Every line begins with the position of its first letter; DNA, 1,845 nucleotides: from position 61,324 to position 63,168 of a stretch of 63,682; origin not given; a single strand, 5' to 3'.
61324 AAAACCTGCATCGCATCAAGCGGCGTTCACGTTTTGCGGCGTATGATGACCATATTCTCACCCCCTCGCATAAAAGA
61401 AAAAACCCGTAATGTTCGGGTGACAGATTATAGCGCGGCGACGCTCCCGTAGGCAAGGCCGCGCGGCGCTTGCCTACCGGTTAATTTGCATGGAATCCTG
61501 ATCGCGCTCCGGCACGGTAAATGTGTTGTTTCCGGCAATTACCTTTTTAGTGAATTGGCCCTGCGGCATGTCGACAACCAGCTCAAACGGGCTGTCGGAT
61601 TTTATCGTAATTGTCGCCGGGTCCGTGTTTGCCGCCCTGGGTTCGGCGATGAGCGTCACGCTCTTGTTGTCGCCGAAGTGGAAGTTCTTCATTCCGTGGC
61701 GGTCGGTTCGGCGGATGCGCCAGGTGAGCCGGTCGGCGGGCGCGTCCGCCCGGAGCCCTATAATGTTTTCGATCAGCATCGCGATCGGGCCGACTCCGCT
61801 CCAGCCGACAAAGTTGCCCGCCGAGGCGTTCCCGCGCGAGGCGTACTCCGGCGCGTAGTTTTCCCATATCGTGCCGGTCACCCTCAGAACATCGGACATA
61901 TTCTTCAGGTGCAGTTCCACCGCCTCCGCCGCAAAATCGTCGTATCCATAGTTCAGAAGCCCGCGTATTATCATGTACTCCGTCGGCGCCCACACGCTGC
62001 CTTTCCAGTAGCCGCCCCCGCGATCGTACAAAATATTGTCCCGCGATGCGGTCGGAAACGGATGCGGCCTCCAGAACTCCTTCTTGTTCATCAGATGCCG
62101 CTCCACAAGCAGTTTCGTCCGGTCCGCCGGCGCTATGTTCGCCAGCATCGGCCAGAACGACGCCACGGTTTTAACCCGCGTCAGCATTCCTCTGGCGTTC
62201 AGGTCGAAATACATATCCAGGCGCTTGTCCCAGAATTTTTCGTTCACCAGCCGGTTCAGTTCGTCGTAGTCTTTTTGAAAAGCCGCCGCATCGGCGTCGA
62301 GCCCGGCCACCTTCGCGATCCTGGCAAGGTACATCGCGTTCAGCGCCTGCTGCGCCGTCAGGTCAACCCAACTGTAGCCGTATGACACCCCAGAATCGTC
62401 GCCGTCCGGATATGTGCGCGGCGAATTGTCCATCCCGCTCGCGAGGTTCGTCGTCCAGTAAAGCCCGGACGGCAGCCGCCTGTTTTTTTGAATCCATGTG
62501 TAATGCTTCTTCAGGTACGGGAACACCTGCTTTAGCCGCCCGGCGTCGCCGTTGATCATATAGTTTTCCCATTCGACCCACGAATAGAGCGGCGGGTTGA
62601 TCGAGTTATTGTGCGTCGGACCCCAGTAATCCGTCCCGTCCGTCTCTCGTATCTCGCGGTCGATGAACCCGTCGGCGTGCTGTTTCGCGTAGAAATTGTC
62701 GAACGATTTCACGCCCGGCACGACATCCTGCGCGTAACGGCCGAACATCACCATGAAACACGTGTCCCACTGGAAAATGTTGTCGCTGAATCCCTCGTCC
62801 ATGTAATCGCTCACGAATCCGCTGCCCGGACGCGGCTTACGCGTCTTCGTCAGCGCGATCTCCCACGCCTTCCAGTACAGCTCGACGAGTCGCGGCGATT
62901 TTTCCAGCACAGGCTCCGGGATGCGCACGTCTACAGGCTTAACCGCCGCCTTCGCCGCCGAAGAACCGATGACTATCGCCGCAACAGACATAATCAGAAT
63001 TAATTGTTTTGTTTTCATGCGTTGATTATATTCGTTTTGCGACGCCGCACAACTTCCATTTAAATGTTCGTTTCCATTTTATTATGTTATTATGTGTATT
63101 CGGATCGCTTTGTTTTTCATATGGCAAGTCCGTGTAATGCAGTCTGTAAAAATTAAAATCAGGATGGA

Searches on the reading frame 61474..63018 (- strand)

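Call 62: search_protein_families(library=pfam, proteins=[window:61474-63018:-], max_evalue=0.00001)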
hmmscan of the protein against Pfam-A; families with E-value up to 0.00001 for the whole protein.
window:61474-63018:- (514 aa): 3 families
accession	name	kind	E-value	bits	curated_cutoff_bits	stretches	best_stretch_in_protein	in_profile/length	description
PF22422.2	MGH1-like_GH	-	5.8e-44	151.5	27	1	80-392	3-344/356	Mannosylglycerate hydrolase MGH1-like glycoside hydrolase domain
PF03200.22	Glyco_hydro_63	-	1.4e-19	70.7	22.4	2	286-408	349-484/492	Glycosyl hydrolase family 63 C-terminal domain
PF01204.24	Trehalase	-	1.1e-17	64.5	21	1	217-392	306-480/512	Trehalase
